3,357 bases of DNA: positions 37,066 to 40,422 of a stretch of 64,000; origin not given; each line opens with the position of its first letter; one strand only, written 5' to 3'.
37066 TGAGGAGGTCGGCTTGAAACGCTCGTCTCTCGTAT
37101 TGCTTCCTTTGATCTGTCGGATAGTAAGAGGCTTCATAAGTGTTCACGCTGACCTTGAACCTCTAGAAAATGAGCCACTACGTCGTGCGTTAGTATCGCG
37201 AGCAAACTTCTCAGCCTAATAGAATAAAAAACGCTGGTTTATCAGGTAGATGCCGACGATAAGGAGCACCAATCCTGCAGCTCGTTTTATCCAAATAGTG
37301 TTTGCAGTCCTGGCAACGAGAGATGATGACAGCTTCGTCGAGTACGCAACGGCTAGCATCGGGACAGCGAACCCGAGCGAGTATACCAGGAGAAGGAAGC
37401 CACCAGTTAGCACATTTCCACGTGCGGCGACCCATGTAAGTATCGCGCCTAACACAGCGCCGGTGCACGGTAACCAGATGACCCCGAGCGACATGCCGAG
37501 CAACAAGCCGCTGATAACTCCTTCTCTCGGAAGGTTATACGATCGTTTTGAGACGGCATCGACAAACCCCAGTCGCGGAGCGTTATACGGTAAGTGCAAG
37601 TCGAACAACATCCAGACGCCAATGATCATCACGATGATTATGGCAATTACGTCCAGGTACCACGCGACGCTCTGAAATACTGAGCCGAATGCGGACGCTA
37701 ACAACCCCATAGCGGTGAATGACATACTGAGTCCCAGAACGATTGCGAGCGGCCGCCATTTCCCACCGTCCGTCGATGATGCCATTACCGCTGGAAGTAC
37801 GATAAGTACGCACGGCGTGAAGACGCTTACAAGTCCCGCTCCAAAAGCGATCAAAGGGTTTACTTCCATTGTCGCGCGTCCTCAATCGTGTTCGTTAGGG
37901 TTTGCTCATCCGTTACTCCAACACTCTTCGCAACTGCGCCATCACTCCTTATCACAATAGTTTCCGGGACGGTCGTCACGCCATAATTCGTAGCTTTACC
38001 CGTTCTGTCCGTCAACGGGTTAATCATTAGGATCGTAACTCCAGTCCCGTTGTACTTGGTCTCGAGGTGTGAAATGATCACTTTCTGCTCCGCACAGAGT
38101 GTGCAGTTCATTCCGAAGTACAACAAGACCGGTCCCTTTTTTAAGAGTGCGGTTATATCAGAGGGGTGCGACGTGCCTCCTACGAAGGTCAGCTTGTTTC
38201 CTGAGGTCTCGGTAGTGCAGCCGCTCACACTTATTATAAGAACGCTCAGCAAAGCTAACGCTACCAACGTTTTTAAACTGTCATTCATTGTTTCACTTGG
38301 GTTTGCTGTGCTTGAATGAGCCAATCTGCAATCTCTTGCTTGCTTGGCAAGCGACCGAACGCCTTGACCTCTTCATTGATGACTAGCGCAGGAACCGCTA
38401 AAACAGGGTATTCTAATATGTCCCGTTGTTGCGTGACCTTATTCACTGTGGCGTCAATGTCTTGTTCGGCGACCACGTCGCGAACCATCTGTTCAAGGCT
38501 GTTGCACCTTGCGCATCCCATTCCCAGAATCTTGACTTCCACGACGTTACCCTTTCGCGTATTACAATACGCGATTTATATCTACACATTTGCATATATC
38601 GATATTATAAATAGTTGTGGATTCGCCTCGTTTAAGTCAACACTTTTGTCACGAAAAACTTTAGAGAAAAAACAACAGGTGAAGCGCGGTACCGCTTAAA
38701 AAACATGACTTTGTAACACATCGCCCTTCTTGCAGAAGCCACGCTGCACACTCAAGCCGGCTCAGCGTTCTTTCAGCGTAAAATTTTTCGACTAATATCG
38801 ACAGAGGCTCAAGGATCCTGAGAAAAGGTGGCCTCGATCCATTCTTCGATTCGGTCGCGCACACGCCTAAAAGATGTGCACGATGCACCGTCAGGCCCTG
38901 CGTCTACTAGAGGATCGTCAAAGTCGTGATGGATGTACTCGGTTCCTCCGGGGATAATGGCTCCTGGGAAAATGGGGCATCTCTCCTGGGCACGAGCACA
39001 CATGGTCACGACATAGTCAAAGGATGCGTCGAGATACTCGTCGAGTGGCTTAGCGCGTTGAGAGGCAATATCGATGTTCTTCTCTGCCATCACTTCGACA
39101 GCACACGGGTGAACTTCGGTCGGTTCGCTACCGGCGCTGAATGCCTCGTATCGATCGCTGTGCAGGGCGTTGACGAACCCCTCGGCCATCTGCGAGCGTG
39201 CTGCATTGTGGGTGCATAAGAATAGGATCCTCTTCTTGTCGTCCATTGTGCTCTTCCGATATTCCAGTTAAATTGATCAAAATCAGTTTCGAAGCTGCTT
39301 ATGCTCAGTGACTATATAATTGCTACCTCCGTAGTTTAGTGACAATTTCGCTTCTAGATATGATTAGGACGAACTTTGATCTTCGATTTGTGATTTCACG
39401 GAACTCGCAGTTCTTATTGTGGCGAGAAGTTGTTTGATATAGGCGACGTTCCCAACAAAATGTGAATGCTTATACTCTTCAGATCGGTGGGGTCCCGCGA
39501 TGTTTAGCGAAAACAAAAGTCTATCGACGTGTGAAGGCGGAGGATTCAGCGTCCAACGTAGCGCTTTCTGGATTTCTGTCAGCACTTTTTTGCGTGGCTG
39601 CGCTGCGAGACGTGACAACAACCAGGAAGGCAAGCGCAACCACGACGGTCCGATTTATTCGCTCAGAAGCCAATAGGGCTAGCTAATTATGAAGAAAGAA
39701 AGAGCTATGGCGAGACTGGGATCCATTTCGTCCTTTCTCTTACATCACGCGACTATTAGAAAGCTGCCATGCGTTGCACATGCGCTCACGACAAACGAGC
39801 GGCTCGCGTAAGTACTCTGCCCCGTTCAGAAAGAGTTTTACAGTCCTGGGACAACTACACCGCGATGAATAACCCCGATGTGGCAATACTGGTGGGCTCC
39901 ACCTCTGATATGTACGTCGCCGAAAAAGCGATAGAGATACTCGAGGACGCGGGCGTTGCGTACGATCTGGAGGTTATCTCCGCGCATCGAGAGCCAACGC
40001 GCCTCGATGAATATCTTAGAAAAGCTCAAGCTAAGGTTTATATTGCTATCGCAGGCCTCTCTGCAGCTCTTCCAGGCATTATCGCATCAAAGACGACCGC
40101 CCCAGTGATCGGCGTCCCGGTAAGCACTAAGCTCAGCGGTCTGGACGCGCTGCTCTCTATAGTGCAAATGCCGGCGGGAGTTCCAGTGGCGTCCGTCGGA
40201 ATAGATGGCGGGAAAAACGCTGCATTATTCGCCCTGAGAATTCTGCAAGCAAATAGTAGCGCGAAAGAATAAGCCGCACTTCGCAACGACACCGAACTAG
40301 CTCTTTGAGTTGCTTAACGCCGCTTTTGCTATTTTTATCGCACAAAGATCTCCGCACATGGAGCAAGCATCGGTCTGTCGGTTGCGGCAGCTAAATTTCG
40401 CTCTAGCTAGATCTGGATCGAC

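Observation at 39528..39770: Third copy of the module (copy C) at the arsC / purE boundary, breaking at the same nucleotide as copy B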

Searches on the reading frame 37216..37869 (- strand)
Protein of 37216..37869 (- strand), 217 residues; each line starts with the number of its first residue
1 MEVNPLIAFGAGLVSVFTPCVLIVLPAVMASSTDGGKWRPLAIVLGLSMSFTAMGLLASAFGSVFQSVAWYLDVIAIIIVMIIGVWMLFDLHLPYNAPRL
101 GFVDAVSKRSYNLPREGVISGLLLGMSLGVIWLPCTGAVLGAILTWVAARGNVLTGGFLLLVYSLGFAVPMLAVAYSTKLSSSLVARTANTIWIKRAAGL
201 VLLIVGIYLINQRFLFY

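Call 17: search_protein_families(library=pfam, proteins=[window:37216-37869:-], max_evalue=0.001)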
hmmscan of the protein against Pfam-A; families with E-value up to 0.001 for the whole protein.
window:37216-37869:- (217 aa): 2 families
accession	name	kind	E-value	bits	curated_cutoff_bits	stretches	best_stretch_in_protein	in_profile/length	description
PF02683.22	DsbD_TM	-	3e-18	66.4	27.1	1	7-212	7-217/219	Cytochrome C biogenesis protein transmembrane domain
PF13386.12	DsbD_2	-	2.3e-15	57.5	24.9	1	8-208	2-199/199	Cytochrome C biogenesis protein transmembrane region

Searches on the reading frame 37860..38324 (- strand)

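Call 17: search_protein_families(library=pfam, proteins=[window:37860-38324:-], max_evalue=0.001)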
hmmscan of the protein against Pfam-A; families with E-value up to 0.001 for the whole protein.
window:37860-38324:- (154 aa): 2 families
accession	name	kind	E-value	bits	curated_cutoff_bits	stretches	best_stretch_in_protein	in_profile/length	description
PF00085.26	Thioredoxin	-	5.8e-05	23.5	23.5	1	63-148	18-102/103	Thioredoxin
PF08534.16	Redoxin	-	0.00046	20.4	26.6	1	62-144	27-111/148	Redoxin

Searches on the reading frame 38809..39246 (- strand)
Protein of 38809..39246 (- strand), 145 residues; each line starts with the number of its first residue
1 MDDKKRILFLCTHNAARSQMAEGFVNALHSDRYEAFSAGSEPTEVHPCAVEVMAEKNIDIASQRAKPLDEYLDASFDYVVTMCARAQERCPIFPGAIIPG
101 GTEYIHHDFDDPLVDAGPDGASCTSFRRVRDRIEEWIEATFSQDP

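Call 17: search_protein_families(library=pfam, proteins=[window:38809-39246:-], max_evalue=0.001)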
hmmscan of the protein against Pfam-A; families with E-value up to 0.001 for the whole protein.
window:38809-39246:- (145 aa): 1 family
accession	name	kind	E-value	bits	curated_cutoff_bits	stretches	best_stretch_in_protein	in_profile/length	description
PF01451.26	LMWPc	-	1.7e-20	74.1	23.2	1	7-138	1-141/144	Low molecular weight phosphotyrosine protein phosphatase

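Call 68: find_encoding_contigs(protein=window:38809-39246:-, flank=10000, max_places=6)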
Protein window:38809-39246:- (145 aa): no gene with exactly this product is on record in the collection.

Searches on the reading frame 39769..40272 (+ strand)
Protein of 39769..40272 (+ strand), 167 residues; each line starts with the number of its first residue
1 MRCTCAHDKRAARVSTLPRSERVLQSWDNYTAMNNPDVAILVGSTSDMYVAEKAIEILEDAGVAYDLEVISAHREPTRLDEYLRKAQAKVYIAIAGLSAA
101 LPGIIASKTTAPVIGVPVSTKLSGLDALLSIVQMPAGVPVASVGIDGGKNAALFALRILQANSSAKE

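Call 17: search_protein_families(library=pfam, proteins=[window:39769-40272:+], max_evalue=0.001)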
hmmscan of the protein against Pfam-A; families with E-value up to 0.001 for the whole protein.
window:39769-40272:+ (167 aa): 1 family
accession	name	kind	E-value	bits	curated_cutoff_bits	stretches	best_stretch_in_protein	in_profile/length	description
PF00731.26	AIRC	-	3.6e-50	169.8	30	1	38-163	2-131/148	AIR carboxylase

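Call 69: find_related_loci(query=window:39865-40269:+, collection=metagenome_contigs, flank=8000)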
Query seq(135 aa) (135 aa) in metagenome_contigs; peptide patterns used: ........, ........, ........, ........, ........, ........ (x = any residue, [..] = any of these).
600 stretches matched a pattern (row limit reached: there are more); 582 encode a relative of the query (tblastn E <= 1e-3); the best 80 are kept; 80 distinct loci.
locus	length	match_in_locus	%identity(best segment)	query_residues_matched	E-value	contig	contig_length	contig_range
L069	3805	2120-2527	54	2-133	2e-38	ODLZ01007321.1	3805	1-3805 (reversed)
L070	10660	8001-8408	54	2-133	2e-38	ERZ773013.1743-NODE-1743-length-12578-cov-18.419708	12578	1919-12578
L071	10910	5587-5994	54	2-133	1e-37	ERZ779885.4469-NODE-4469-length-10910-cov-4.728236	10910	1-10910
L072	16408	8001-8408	53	2-133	2e-37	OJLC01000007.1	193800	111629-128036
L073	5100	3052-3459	54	2-133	9e-38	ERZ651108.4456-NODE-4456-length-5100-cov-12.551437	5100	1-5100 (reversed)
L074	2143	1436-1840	55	1-133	7e-38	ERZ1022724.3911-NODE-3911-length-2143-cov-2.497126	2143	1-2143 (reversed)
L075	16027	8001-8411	56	1-133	4e-37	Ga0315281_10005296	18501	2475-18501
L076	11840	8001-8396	55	6-133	4e-37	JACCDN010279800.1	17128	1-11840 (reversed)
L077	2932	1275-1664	55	2-127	7e-37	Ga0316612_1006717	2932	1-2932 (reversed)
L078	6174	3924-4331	52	2-133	1e-36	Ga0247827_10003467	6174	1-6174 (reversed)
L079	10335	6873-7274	53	4-133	1e-36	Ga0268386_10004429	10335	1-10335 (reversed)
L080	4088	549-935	54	3-127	1e-36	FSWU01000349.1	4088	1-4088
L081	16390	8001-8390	55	2-127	3e-36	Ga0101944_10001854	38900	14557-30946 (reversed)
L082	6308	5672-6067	53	6-133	6e-36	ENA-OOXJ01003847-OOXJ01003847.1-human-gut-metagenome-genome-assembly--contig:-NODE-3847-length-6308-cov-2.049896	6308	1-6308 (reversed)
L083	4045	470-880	52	1-133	6e-36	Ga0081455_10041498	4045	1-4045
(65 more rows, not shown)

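Call 70: find_homologous_proteins(query=window:39865-40269:+, max_evalue=1e-40)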
Query seq(135 aa) (135 aa): 1834 proteins with E <= 1e-40 among 8000 candidates; the best 120 are listed.
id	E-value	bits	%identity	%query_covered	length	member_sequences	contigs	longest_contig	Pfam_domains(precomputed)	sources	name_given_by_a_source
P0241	9.9e-76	269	100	100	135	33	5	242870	PF00731.27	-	-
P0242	1.3e-74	266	99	100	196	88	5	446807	PF00731.27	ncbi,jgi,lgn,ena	jgi:5-(carboxyamino)imidazole ribonucleotide mutase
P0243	1.6e-72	259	98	100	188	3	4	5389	PF00731.27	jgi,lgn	jgi:5-(carboxyamino)imidazole ribonucleotide mutase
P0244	9.2e-68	244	92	100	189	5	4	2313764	PF00731.27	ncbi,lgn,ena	-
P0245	1.4e-67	243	90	100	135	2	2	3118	PF00731.27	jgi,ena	-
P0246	5.8e-67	241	89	100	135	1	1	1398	PF00731.27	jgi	jgi:5-(carboxyamino)imidazole ribonucleotide mutase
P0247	5.9e-67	241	89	100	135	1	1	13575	PF00731.27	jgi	jgi:5-(carboxyamino)imidazole ribonucleotide mutase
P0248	2.2e-66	239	88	100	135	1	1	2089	PF00731.27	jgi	jgi:5-(carboxyamino)imidazole ribonucleotide mutase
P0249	7.4e-65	234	87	99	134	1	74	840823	PF00731.27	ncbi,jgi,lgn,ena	ncbi:MAG: 5-(carboxyamino)imidazole ribonucleotide mutase [Halobacteriota archaeon]|jgi:5-(carboxyam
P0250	4.1e-64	232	84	100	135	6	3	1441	PF00731.27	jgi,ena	jgi:5-(carboxyamino)imidazole ribonucleotide mutase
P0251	1.7e-63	230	86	97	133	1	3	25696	PF00731.27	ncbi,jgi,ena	jgi:5-(carboxyamino)imidazole ribonucleotide mutase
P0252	1.8e-63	230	85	96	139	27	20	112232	PF00731.27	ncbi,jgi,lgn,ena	jgi:phosphoribosylaminoimidazole carboxylase, PurE protein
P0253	2.7e-63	229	85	97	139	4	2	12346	PF00731.27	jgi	jgi:5-(carboxyamino)imidazole ribonucleotide mutase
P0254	2.8e-63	229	85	99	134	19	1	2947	PF00731.27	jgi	jgi:5-(carboxyamino)imidazole ribonucleotide mutase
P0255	2.9e-63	229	83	100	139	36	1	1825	PF00731.27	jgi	jgi:5-(carboxyamino)imidazole ribonucleotide mutase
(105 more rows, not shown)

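Call 71: find_encoding_contigs(protein=P0241, flank=6000, max_places=5)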
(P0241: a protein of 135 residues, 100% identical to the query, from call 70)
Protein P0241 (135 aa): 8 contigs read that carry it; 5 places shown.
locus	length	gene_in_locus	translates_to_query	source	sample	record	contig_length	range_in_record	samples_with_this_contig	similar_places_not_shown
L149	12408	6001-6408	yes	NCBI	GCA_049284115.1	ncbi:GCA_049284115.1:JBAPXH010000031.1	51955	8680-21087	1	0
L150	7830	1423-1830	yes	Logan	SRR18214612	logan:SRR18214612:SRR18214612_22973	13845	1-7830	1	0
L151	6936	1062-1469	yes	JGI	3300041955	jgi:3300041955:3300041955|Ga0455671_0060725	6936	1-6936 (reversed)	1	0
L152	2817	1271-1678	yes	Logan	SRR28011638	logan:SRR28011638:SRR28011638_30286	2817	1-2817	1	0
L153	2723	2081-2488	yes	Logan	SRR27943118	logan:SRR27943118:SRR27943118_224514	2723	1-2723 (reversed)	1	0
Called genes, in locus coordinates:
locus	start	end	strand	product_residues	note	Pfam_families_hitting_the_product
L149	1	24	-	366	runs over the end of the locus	PF00155:Aminotran_1_2, PF01053:Cys_Met_Meta_PP (weak)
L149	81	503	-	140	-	PF00885:DMRL_synthase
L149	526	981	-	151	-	PF00885:DMRL_synthase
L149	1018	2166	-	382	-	PF00266:Aminotran_5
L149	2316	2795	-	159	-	PF00582:Usp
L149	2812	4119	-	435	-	PF02040:ArsB, PF03600:CitMHS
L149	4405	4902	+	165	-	-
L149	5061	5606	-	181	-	-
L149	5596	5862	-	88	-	-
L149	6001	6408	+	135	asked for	PF00731:AIRC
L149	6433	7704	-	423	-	PF01964:ThiC_Rad_SAM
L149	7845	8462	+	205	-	PF00753:Lactamase_B, PF12706:Lactamase_B_2 (weak), PF19583:ODP (weak)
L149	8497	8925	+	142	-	PF01986:DUF123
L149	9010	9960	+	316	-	PF01717:Meth_synt_2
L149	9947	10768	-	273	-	PF25133:TYW2_N_2, PF02475:TRM5-TYW2_MTfase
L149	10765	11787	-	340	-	PF04981:NMD3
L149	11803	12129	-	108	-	PF04242:DUF424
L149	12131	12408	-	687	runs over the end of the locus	PF17207:MCM_OB, PF00493:MCM, PF01078:Mg_chelatase (faint), PF07728:AAA_5 (weak), PF17855:MCM_lid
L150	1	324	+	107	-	?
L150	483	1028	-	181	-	-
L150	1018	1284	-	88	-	-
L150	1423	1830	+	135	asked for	PF00731:AIRC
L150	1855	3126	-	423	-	PF01964:ThiC_Rad_SAM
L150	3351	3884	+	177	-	PF00753:Lactamase_B, PF12706:Lactamase_B_2 (weak), PF19583:ODP (weak)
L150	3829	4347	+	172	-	PF01986:DUF123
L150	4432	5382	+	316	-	PF01717:Meth_synt_2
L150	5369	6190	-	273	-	PF25133:TYW2_N_2, PF02475:TRM5-TYW2_MTfase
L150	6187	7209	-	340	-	PF04981:NMD3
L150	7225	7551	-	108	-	PF04242:DUF424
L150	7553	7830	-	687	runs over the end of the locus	PF17207:MCM_OB, PF00493:MCM, PF01078:Mg_chelatase (faint), PF07728:AAA_5 (weak), PF17855:MCM_lid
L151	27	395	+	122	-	-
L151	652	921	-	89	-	-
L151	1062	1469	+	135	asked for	PF00731:AIRC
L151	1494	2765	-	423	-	PF01964:ThiC_Rad_SAM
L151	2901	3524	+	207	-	PF00753:Lactamase_B, PF19583:ODP (weak)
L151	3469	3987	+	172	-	PF01986:DUF123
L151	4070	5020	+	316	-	PF01717:Meth_synt_2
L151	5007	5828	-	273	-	PF25133:TYW2_N_2, PF02475:TRM5-TYW2_MTfase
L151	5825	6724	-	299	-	PF04981:NMD3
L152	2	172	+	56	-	?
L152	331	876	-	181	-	-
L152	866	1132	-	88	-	-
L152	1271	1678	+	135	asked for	PF00731:AIRC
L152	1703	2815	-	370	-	?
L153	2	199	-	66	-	?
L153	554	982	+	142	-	-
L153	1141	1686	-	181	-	-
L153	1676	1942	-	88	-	-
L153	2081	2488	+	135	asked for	PF00731:AIRC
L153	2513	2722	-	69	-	?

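Call 72: find_encoding_contigs(protein=P0244, flank=6000, max_places=3)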
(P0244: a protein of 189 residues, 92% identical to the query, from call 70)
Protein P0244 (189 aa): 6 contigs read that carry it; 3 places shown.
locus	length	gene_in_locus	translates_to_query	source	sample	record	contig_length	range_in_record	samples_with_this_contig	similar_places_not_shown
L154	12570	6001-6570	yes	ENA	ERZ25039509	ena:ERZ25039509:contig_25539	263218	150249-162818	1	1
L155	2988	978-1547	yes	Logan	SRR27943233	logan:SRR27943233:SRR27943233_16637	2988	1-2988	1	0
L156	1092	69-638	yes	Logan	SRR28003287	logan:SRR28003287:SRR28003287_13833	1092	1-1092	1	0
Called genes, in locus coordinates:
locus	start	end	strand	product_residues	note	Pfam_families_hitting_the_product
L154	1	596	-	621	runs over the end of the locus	PF02518:HATPase_c, PF13589:HATPase_c_3, PF05833:NFACT_N (weak), PF09239:Topo-VIb_trans, PF18000:Top6b_C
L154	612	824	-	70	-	PF01037:AsnC_trans_reg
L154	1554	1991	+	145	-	PF26422:Halo_JAB_MPN (weak), PF14464:Prok-JAB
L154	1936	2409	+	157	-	PF01467:CTP_transf_like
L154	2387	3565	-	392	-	PF00155:Aminotran_1_2, PF01041:DegT_DnrJ_EryC1 (weak), PF01053:Cys_Met_Meta_PP (weak)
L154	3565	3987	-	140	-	PF00885:DMRL_synthase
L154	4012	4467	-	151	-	PF00885:DMRL_synthase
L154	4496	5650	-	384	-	PF00266:Aminotran_5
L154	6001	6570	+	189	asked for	PF00731:AIRC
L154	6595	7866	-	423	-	PF01964:ThiC_Rad_SAM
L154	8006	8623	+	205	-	PF00753:Lactamase_B, PF19583:ODP (weak)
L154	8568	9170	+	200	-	PF01986:DUF123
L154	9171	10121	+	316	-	PF01717:Meth_synt_2, PF08267:Meth_synt_1 (weak)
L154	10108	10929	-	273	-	PF25133:TYW2_N_2, PF02475:TRM5-TYW2_MTfase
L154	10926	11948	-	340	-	PF04981:NMD3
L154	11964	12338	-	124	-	PF04242:DUF424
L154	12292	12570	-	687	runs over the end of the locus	PF17207:MCM_OB, PF00493:MCM, PF01078:Mg_chelatase (faint), PF07728:AAA_5 (weak), PF17855:MCM_lid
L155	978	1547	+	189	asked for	PF00731:AIRC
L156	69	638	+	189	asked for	PF00731:AIRC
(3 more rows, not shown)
